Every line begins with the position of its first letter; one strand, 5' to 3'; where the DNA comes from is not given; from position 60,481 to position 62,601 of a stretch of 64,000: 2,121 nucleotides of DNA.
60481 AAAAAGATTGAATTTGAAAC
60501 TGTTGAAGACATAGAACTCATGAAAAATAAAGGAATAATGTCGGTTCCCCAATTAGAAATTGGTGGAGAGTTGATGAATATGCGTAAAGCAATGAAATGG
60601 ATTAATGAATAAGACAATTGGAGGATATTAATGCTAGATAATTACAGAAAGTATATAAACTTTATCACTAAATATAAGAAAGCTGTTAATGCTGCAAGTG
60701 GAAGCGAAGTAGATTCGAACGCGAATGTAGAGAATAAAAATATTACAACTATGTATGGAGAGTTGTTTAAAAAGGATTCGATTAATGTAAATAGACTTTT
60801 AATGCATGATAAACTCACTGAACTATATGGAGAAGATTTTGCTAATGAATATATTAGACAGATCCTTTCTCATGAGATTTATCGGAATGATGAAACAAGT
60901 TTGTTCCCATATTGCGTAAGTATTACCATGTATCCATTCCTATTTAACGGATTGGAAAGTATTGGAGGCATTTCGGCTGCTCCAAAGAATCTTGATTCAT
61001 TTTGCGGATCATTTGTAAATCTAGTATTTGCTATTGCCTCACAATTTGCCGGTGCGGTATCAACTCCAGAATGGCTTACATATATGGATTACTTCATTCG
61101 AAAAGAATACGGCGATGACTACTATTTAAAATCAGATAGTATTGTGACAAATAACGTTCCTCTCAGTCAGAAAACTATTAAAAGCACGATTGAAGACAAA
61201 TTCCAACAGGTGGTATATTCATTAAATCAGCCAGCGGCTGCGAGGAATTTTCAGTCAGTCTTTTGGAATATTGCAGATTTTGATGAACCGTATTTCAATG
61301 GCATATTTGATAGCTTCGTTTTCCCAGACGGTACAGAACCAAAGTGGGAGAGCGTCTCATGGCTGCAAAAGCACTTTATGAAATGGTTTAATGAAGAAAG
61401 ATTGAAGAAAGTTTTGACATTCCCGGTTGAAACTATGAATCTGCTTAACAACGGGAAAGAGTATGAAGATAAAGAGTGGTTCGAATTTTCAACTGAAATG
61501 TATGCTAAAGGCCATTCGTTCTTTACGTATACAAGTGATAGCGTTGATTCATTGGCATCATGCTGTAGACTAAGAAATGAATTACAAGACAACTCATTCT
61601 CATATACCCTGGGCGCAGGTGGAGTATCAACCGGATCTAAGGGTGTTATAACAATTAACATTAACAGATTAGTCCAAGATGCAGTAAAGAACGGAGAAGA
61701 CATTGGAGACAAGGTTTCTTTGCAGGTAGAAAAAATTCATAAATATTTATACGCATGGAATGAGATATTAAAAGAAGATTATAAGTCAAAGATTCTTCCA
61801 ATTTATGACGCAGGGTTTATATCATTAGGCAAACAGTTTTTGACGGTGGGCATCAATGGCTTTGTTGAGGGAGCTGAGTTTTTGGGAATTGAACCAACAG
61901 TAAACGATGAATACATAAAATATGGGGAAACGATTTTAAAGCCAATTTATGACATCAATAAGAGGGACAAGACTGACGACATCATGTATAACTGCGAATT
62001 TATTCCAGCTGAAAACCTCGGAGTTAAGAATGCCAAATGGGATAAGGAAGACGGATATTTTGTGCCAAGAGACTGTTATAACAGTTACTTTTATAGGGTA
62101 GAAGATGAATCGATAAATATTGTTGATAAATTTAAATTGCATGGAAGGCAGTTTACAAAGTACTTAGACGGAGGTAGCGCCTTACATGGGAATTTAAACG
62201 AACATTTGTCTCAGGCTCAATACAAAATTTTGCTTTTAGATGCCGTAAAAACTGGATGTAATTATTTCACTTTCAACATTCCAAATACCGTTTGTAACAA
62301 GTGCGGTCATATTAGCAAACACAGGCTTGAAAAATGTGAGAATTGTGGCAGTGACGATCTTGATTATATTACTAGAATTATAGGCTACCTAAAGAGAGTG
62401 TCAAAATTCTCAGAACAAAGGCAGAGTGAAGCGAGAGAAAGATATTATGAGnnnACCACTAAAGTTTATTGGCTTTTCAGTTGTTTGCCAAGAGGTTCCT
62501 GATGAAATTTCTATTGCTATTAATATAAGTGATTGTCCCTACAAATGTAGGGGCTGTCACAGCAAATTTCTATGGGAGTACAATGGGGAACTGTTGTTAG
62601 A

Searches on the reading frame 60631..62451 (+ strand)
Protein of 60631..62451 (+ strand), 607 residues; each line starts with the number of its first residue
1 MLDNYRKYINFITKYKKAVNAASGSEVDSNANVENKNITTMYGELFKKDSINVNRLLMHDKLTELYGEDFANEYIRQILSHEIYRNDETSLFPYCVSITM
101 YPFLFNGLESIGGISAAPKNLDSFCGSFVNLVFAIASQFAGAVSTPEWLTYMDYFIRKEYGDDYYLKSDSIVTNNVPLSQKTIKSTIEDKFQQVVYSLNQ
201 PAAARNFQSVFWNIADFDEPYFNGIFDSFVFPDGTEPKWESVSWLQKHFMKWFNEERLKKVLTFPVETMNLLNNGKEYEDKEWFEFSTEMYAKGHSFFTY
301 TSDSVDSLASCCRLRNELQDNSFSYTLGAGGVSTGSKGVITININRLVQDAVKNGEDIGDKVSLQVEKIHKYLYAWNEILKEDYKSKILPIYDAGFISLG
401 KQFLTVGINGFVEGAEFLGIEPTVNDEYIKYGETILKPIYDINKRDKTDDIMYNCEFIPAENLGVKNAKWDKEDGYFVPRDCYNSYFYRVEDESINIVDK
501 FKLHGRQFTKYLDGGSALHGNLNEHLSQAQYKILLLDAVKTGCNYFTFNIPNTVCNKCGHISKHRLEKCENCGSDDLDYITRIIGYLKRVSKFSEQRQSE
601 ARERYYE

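Call 76: find_related_loci(query=window:60631-62451:+, collection=viral_contigs, flank=5000)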
Query window:60631-62451:+ (607 aa) in viral_contigs; peptide patterns used: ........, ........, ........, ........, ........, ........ (x = any residue, [..] = any of these).
95 stretches matched a pattern; 64 encode a relative of the query (tblastn E <= 1e-3); 64 distinct loci.
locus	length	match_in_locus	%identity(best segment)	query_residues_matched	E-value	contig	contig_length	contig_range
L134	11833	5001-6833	66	5-607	0e+0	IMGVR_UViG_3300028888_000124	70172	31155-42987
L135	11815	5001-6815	63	5-606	0e+0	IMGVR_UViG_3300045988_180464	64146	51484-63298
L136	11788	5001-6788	64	11-606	0e+0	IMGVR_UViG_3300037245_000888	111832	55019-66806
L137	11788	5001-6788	64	11-606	0e+0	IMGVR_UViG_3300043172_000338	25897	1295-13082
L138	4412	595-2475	63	5-606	0e+0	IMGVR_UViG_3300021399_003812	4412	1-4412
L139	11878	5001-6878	63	6-606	0e+0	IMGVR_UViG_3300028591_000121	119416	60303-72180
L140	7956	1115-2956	64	5-606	0e+0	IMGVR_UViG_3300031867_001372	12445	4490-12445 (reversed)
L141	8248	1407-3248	64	5-606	0e+0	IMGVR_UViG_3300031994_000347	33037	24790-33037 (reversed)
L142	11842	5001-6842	64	5-606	0e+0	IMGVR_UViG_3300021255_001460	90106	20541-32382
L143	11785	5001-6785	64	11-606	0e+0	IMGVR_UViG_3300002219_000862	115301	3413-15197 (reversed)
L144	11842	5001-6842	64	5-606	0e+0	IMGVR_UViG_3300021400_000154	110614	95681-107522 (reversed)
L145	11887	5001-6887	62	3-606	0e+0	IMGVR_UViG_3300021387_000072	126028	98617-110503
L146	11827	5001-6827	62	5-606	0e+0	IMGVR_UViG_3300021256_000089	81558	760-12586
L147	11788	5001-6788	59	9-606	0e+0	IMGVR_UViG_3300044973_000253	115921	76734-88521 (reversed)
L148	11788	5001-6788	59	9-606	0e+0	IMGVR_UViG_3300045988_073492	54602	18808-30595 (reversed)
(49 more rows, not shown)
